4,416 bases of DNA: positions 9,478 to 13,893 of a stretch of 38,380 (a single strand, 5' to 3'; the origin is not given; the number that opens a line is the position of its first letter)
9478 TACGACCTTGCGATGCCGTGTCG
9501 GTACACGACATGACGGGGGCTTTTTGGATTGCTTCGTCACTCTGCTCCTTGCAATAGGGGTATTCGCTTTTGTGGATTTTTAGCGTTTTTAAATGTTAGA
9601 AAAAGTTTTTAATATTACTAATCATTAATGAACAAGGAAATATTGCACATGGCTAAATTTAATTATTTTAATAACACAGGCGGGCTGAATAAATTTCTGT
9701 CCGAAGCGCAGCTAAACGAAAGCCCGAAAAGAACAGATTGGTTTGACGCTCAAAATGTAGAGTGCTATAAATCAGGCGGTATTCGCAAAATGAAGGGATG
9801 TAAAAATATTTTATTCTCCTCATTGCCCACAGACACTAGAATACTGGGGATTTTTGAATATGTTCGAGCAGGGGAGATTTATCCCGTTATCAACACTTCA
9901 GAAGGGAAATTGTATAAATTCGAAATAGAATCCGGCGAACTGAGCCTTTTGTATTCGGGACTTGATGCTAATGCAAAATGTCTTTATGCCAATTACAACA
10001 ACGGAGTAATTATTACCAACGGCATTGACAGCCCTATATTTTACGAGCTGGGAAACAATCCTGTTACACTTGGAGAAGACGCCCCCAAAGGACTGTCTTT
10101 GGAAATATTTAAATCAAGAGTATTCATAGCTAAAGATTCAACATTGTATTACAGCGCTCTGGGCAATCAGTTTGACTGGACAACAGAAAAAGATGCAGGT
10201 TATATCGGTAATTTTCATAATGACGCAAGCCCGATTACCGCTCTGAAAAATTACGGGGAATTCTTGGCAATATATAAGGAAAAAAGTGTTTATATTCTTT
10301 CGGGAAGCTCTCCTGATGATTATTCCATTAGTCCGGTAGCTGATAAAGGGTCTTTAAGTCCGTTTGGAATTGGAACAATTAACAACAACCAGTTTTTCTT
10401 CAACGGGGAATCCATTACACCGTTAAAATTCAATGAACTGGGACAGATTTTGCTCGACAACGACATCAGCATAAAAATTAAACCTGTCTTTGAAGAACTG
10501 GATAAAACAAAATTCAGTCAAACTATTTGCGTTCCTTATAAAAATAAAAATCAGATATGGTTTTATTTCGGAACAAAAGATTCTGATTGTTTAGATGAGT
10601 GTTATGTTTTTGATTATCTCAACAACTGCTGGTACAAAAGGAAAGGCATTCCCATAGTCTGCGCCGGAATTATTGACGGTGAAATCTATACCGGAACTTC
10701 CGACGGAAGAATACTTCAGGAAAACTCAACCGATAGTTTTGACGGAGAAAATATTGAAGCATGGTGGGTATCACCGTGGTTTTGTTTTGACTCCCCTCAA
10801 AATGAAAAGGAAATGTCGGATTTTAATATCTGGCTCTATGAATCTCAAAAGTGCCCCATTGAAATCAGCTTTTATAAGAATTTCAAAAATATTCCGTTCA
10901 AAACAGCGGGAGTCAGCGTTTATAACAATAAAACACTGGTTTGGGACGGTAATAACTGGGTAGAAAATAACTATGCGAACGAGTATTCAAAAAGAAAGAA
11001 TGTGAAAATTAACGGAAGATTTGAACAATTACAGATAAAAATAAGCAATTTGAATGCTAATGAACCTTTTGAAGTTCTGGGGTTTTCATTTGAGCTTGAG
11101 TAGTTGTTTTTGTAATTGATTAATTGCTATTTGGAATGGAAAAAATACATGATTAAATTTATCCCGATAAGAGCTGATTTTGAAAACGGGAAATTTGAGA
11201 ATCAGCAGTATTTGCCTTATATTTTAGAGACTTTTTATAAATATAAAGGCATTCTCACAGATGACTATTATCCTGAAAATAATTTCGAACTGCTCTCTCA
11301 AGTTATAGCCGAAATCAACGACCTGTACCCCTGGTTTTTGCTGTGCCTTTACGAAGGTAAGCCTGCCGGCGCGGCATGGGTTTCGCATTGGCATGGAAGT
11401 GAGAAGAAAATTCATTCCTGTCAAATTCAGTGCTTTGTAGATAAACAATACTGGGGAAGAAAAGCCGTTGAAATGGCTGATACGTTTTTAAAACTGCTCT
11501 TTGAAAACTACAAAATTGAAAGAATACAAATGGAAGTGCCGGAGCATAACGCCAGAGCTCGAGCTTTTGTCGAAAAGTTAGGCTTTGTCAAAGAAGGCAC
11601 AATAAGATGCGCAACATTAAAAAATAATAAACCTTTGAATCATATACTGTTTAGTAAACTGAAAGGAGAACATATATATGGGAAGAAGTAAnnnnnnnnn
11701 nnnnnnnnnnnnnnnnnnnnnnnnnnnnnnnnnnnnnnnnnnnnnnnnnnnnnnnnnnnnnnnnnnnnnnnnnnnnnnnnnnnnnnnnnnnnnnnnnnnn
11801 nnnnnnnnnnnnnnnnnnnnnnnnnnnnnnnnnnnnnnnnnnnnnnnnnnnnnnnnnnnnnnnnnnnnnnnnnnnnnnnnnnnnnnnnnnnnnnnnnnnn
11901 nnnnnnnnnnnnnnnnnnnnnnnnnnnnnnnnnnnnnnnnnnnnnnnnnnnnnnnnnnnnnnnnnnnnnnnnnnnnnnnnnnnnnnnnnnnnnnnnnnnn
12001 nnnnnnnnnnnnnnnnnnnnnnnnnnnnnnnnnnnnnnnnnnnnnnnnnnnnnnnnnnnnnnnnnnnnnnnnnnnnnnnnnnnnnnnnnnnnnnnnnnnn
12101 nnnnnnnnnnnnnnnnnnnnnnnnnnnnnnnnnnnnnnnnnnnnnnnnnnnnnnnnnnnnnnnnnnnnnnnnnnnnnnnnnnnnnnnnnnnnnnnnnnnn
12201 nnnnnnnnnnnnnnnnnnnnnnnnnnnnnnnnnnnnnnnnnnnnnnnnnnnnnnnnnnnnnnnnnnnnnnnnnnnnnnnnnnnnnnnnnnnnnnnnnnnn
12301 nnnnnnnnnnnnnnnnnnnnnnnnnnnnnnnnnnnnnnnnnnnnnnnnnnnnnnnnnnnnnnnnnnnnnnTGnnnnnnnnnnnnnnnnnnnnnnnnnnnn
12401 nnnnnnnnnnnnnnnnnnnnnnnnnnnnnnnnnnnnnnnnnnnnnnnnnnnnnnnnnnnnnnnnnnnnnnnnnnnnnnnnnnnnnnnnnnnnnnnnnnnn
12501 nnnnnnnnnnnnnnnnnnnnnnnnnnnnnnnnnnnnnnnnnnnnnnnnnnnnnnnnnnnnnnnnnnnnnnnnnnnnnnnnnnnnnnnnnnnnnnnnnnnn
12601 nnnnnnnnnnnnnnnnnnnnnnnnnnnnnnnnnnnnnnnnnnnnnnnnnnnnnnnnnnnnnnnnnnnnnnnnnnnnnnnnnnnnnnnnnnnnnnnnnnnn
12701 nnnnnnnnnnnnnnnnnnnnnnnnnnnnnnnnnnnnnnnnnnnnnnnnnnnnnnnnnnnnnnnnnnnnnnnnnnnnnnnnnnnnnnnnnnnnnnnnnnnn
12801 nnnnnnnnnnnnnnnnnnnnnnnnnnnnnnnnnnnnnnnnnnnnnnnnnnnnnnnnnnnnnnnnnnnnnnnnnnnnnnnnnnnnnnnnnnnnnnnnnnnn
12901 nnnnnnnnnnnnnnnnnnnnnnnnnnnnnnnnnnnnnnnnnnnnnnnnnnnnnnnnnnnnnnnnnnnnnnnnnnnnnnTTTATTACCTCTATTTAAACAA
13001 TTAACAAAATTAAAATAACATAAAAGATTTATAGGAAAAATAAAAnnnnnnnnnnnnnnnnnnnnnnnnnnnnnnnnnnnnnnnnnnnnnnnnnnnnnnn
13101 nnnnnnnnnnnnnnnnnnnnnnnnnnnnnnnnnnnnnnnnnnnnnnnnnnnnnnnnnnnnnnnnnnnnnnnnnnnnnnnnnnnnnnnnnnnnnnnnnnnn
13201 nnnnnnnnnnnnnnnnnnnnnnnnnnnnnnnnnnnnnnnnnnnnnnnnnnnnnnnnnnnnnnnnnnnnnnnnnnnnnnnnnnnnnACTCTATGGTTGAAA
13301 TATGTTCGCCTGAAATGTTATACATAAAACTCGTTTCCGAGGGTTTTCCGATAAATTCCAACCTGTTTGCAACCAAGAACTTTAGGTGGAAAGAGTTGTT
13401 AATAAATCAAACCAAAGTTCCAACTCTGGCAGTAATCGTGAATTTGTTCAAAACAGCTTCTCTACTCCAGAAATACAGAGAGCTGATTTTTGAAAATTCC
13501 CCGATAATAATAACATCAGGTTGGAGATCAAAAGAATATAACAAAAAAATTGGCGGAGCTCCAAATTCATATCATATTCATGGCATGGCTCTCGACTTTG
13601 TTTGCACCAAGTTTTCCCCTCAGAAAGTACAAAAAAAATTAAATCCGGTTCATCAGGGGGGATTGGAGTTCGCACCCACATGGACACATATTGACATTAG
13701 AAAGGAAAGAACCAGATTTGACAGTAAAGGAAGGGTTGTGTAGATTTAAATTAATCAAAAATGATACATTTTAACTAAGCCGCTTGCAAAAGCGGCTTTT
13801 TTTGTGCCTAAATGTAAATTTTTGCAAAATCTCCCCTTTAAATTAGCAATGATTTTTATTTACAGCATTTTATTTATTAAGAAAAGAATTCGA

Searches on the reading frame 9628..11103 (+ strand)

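Call 10: search_protein_families(library=pfam, proteins=[window:9628-11103:+], max_evalue=0.001)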
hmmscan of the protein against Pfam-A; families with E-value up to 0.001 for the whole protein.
window:9628-11103:+ (491 aa): 0 families

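Call 27: search_protein_families(library=phrogs, proteins=[window:9628-11103:+], max_evalue=0.001)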
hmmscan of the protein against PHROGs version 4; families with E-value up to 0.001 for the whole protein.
window:9628-11103:+ (491 aa): 4 families
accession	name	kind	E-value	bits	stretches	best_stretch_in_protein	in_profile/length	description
phrog_3287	-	head and packaging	1.6e-22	81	1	15-485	9-513/524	virion structural protein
phrog_5107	-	lysis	3.9e-18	66.2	1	160-488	178-525/533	amidase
phrog_8094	-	tail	1e-05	24.7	1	198-338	393-540/769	tail appendage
phrog_511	-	head and packaging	4.3e-05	23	1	169-236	580-640/862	internal virion protein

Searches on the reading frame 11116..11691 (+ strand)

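Call 10: search_protein_families(library=pfam, proteins=[window:11116-11691:+], max_evalue=0.001)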
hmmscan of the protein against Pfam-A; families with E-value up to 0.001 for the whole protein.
window:11116-11691:+ (191 aa): 5 families
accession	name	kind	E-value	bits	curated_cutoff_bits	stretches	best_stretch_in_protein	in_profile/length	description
PF00583.31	Acetyltransf_1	-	5e-09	36.9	20.7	1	52-157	12-116/116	Acetyltransferase (GNAT) family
PF13420.13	Acetyltransf_4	-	1.8e-07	31.8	24.3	1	49-177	26-154/155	Acetyltransferase (GNAT) domain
PF13302.13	Acetyltransf_3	-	2.4e-07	32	25.4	1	71-158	54-138/138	Acetyltransferase (GNAT) domain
PF13523.12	Acetyltransf_8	-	0.0004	20.5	27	1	119-164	99-144/145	Acetyltransferase (GNAT) domain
PF18014.7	Acetyltransf_18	-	0.00093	19.4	22.7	0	119-162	61-104/124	Acetyltransferase (GNAT) domain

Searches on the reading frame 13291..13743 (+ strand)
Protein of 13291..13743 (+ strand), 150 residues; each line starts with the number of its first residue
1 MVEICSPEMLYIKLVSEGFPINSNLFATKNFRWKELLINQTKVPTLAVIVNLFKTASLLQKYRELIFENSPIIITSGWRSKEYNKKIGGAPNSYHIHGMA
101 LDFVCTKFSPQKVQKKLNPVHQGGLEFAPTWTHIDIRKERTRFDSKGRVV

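Call 9: search_protein_families(library=pfam, proteins=[window:13291-13743:+], max_evalue=0.001)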
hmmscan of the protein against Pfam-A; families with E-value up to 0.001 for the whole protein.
window:13291-13743:+ (150 aa): 2 families
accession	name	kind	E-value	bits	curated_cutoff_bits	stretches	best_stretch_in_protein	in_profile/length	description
PF08291.16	Peptidase_M15_3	-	1.2e-16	61.3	23.2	1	30-135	2-108/108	Peptidase M15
PF05951.18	Peptidase_M15_2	-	1.2e-05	25.6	27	1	66-138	68-149/153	Bacterial protein of unknown function (DUF882)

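Call 27: search_protein_families(library=phrogs, proteins=[window:13291-13743:+], max_evalue=0.001)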
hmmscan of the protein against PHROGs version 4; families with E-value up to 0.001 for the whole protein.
window:13291-13743:+ (150 aa): 3 families
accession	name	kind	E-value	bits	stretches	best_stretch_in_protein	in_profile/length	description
phrog_894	-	lysis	2.2e-26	93.8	1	28-143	47-173/389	endolysin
phrog_17373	-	other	1.9e-10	41.8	1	48-140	35-126/224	peptidase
phrog_28234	-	lysis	1.7e-06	28.4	1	56-142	275-365/372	endolysin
